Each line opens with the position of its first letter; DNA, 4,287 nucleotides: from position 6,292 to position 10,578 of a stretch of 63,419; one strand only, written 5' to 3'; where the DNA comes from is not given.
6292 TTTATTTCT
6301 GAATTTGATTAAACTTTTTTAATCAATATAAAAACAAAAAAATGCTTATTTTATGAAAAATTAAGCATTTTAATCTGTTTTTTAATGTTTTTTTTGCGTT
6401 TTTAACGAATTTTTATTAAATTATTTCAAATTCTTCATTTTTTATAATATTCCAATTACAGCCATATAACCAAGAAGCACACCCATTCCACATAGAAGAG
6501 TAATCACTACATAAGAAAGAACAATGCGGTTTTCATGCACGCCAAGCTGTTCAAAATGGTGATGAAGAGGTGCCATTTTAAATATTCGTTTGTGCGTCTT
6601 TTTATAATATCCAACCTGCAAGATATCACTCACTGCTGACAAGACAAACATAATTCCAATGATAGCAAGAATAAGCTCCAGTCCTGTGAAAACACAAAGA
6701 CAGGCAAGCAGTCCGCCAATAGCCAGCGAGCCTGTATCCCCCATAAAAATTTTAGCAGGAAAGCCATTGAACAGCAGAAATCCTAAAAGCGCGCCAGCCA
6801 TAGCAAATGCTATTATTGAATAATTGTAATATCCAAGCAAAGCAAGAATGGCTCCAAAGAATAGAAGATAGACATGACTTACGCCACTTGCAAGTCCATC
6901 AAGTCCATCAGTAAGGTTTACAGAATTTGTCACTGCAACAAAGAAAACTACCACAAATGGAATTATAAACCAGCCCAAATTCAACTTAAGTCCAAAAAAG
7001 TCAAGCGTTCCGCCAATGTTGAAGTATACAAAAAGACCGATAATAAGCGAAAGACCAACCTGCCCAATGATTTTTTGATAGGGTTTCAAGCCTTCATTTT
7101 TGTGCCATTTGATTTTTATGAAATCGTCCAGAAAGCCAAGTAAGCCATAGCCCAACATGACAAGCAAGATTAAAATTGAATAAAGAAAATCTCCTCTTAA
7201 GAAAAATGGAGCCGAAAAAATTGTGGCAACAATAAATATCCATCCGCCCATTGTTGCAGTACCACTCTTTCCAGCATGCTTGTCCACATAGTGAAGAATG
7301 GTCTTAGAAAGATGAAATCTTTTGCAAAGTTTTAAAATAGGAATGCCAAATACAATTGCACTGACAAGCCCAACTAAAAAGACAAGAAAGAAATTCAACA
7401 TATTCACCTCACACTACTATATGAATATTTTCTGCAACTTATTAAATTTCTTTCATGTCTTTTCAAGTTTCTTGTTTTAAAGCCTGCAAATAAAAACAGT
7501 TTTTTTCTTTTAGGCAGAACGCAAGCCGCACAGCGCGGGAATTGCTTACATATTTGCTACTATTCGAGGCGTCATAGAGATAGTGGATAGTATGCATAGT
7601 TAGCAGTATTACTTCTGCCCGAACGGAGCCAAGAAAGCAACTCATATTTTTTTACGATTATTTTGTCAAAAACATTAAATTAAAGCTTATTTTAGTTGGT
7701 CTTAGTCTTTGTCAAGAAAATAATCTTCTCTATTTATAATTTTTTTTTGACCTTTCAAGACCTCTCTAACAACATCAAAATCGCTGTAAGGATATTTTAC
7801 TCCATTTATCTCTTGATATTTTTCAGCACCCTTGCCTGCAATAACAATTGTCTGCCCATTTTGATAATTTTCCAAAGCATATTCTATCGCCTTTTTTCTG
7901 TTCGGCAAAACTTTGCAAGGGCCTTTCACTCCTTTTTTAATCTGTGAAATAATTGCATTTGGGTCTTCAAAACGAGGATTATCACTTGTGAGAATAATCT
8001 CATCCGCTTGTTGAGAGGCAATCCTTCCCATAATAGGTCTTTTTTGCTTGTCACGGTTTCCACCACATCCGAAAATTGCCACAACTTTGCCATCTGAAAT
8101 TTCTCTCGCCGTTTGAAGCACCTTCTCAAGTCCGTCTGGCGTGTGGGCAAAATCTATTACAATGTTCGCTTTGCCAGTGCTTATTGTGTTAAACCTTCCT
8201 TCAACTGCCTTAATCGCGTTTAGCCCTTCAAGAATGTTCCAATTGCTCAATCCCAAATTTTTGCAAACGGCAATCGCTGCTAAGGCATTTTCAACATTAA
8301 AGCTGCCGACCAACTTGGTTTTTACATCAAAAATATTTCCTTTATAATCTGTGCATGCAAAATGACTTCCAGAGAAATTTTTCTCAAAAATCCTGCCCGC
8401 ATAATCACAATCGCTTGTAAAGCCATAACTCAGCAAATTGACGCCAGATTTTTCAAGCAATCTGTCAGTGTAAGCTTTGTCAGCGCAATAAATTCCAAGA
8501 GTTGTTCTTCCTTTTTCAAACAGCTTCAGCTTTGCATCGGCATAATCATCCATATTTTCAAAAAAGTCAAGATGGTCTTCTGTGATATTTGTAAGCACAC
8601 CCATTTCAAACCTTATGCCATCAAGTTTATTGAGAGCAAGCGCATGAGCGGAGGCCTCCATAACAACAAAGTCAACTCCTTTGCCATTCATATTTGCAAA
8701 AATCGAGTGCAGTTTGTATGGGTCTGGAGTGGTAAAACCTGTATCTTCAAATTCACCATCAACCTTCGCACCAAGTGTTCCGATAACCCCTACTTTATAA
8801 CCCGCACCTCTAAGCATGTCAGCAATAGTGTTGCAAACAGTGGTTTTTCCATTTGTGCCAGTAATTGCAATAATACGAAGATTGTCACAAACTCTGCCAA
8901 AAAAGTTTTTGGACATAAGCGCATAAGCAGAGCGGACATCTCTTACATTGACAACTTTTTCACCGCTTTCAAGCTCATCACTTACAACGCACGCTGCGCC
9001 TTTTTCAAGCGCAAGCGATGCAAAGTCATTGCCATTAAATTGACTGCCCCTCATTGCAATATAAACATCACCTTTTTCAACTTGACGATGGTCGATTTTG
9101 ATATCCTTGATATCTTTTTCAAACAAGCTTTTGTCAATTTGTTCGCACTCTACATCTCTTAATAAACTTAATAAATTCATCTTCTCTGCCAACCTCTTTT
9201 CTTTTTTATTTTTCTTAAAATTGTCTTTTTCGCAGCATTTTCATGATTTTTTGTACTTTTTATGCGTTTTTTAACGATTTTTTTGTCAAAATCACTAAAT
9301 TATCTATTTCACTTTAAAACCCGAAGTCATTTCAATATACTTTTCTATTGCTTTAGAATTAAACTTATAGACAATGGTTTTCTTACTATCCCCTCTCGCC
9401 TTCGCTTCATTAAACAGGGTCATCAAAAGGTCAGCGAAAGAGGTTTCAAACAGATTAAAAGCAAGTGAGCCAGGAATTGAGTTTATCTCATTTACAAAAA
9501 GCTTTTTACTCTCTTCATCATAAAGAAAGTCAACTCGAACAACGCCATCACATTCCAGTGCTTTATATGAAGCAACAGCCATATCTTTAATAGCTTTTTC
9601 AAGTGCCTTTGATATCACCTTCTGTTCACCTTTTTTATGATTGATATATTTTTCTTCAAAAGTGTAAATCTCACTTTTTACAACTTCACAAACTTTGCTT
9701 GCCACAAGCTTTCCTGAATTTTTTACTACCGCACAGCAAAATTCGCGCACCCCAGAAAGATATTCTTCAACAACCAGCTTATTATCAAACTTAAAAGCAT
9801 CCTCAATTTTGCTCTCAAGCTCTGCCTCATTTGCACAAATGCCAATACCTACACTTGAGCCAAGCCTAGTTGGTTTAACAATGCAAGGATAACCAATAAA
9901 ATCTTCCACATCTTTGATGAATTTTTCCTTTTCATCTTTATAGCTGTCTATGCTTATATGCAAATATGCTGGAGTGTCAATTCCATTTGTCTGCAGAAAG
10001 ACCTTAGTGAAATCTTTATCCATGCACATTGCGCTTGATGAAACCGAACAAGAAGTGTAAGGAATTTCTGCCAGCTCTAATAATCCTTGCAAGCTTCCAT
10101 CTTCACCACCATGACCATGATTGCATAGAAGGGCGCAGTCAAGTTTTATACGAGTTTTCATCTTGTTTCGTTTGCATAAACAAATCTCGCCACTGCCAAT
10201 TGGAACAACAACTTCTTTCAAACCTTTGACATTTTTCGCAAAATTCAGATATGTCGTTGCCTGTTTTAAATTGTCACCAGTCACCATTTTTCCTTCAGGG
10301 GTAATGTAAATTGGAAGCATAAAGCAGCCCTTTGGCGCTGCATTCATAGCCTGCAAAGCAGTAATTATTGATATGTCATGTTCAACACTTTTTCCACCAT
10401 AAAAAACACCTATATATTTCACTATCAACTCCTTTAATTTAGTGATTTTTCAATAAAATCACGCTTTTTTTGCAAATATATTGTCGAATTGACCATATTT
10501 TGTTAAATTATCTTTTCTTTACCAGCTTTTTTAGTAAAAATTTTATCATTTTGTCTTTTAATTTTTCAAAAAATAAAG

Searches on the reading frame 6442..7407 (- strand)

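Call 55: search_protein_families(library=pfam, proteins=[window:6442-7407:-], max_evalue=0.01)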
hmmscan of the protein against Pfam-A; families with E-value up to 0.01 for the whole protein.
window:6442-7407:- (321 aa): 1 family
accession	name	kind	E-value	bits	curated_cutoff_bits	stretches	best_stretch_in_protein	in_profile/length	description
PF00953.26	Glycos_transf_4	-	6.6e-35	120.9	27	1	78-240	2-158/160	Glycosyl transferase family 4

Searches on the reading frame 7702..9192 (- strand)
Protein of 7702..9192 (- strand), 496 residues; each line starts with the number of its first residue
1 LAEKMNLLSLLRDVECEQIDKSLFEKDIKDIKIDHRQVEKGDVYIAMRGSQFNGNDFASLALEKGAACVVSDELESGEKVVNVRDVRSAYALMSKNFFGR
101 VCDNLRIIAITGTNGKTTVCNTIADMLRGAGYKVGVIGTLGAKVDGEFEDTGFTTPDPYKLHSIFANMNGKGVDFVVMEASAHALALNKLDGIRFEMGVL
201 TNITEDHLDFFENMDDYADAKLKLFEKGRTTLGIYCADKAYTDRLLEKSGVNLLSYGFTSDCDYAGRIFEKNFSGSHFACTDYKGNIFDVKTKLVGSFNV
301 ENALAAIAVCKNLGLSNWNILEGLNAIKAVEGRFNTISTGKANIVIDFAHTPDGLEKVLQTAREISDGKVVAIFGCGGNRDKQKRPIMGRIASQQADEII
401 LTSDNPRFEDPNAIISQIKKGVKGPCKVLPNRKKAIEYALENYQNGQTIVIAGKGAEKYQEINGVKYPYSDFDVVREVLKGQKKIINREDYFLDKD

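Call 55: search_protein_families(library=pfam, proteins=[window:7702-9192:-], max_evalue=0.01)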
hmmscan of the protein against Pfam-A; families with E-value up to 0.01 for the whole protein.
window:7702-9192:- (496 aa): 3 families
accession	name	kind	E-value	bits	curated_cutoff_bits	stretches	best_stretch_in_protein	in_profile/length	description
PF08245.18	Mur_ligase_M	-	2.8e-51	174.8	24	1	110-310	1-200/200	Mur ligase middle domain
PF02875.26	Mur_ligase_C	-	2.3e-31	109.7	28.4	1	332-455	1-127/127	Mur ligase, glutamate ligase domain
PF01225.30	Mur_ligase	-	1.1e-06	29.4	21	1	28-75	2-54/95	Mur ligase family, catalytic domain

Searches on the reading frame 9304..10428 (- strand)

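Call 55: search_protein_families(library=pfam, proteins=[window:9304-10428:-], max_evalue=0.01)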
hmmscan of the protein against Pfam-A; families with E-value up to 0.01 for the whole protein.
window:9304-10428:- (374 aa): 6 families
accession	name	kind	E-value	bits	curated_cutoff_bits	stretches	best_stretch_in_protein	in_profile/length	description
PF07478.18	Dala_Dala_lig_C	-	1.1e-44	152.9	24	1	145-332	2-189/204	D-ala D-ala ligase C-terminus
PF01820.27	Dala_Dala_lig_N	-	3.1e-22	79.8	34.6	1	6-127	2-121/121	D-ala D-ala ligase N-terminus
PF02222.28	ATP-grasp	-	2.4e-11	44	27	1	144-316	2-160/179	ATP-grasp domain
PF02786.22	CPSase_L_D2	-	3e-10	40.4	19.8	1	166-317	26-178/211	Carbamoyl-phosphate synthase L chain, ATP binding domain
PF01071.24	GARS_A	-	2.4e-07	31.2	27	1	137-237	2-102/194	Phosphoribosylglycinamide synthetase, ATP-grasp (A) domain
PF13535.11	ATP-grasp_4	-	7.6e-06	26.1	27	1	178-267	1-105/160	ATP-grasp domain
